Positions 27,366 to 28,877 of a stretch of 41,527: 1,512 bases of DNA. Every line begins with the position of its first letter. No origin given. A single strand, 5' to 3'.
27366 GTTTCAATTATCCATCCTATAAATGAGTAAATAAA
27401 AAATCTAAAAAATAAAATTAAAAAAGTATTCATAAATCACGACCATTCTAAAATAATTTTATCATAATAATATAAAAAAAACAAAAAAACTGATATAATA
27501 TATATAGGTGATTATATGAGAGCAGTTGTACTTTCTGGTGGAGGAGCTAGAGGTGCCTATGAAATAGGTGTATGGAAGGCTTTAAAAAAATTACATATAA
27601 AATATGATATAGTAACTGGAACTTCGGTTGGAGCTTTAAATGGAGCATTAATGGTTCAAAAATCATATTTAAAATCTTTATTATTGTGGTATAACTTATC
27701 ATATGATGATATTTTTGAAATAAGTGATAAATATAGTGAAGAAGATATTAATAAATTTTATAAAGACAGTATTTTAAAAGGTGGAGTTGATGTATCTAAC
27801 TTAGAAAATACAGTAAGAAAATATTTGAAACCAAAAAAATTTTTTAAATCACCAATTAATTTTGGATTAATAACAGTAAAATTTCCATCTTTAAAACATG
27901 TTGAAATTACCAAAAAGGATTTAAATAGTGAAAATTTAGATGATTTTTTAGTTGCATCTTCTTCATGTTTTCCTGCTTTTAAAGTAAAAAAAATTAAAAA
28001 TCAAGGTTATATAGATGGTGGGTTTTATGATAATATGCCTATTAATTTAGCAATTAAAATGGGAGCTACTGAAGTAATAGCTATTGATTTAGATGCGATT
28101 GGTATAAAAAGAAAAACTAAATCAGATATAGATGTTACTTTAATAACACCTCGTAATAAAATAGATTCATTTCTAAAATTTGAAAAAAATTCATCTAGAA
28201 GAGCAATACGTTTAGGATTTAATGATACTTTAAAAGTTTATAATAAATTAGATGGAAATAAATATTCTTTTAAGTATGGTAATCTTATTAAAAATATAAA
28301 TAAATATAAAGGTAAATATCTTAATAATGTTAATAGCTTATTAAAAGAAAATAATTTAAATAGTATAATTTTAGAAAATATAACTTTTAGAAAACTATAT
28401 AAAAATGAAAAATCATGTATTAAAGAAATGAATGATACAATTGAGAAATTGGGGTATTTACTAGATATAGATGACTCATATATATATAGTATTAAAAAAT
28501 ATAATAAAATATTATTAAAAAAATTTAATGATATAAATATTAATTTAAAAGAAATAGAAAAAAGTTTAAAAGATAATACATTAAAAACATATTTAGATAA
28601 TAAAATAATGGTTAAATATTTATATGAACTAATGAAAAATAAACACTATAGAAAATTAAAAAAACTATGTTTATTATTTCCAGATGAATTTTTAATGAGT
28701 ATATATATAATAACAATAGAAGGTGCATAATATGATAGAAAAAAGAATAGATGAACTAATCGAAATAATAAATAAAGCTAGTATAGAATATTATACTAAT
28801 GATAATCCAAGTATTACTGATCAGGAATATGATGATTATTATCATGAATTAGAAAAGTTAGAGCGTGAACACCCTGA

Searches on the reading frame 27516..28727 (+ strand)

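Call 30: search_protein_families(library=pfam, proteins=[window:27516-28727:+], max_evalue=0.001)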
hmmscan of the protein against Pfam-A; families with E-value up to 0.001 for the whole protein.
window:27516-28727:+ (404 aa): 1 family
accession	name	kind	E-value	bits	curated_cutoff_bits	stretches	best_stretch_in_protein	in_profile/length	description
PF01734.28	Patatin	-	3e-30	106.3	27.7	1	4-180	1-191/191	Patatin-like phospholipase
